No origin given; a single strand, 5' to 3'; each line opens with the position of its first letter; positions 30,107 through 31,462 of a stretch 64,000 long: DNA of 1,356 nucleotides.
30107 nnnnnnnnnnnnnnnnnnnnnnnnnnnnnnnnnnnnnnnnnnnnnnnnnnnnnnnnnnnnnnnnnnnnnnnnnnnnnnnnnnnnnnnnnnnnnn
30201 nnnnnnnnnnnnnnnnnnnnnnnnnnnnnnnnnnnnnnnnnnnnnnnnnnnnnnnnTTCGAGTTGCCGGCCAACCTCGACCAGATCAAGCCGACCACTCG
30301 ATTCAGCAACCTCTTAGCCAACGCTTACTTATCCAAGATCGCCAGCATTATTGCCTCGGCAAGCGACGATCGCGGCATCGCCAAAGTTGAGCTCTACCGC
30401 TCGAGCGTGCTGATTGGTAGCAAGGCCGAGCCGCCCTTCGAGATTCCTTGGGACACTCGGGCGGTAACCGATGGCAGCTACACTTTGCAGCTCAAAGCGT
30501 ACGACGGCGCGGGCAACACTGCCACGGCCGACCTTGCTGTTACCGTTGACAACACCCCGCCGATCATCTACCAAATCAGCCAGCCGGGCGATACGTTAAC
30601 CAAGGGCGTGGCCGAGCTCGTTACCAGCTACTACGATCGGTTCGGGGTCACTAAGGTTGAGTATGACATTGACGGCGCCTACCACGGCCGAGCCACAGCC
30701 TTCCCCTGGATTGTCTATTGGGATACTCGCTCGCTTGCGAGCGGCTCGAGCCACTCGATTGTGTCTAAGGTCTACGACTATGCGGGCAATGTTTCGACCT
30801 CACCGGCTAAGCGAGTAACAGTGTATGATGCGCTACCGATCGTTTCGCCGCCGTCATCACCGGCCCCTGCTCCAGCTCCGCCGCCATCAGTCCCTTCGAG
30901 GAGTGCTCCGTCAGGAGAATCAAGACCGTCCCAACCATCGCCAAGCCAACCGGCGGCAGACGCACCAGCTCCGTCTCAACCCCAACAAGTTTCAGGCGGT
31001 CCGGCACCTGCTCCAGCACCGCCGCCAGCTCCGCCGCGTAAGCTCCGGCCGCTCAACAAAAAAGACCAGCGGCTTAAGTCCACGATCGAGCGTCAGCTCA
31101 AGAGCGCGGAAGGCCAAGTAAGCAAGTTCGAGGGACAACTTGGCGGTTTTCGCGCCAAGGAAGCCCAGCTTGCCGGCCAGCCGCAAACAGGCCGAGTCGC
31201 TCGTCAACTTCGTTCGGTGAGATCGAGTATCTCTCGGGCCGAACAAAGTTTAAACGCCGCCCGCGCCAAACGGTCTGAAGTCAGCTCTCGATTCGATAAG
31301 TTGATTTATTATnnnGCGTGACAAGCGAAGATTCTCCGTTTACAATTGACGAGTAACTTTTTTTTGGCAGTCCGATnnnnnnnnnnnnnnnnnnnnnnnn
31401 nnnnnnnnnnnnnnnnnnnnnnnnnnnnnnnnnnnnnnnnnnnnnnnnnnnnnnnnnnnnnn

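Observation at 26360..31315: A 1651-aa surface subtilase with Pro-rich stalk and coiled-coil tail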

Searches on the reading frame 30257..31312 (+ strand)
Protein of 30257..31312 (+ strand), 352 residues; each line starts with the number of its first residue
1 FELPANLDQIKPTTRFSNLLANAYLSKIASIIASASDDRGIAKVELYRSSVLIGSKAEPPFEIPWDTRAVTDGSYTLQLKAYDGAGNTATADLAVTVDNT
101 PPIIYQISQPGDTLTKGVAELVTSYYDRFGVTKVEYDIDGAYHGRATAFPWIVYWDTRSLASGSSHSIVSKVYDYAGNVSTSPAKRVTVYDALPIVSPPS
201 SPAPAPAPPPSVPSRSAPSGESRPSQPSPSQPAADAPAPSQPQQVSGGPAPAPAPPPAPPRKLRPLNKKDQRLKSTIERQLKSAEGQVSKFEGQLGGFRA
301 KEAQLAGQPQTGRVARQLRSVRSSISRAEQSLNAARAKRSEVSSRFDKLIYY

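Call 46: predict_structure(alignment_id=A3)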
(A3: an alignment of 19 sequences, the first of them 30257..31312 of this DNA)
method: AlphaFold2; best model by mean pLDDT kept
length: 352 residues; sequences in the alignment: 19
mean_pLDDT: 84.0   pTM: 0.54
mean pLDDT of the five models: 84.0, 81.7, 80.7, 78.3, 78.3
residues with pLDDT >= 90: 195; 70-90: 91; 50-70: 32; < 50: 34
segments of 3 or more residues with pLDDT < 50: 219-223, 233-236, 238-250
pLDDT, mean of each block of 10 residues (from residue 1): 60 95 95 94 96 97 96 97 95 97 90 90 92 97 94 94 96 97 95 72 71 49 48 44 42 54 86 90 89 89 88 91 90 87 88 77
secondary structure, 60 per line:
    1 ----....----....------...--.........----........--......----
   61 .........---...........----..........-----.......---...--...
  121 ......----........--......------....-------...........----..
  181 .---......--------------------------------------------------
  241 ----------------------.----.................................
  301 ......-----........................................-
elements in order: H5-8 E13-16 E23-25 E28-36 E41-48 E51-56 E61-66 E73-83 E88-97 E103-109 E113-115 E118-126 E131-138 E141-146 E153-156 E164-174 E179-181 E185-190 H268-306 H312-350

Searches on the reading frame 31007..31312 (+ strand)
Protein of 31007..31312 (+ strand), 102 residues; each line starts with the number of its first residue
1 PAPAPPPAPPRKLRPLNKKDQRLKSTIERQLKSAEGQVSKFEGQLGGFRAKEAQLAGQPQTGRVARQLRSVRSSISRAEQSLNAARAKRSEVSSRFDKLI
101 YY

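Call 16: find_homologous_proteins(query=window:31007-31312:+, max_evalue=10)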
Query seq(102 aa): 60 candidates shared short words with the query, none scored E <= 10.

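Call 44: search_protein_representatives(protein=window:31037-31312:+)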
Query: 92 residues. Proteins with E-value up to 0.001 (for the whole library): 2; up to 1e-10: 2; up to 1e-30: 0. The best 2 are listed.
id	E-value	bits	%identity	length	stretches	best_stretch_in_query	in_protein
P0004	1.3e-12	64.0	48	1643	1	1-91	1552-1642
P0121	4.4e-12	62.3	27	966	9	21-89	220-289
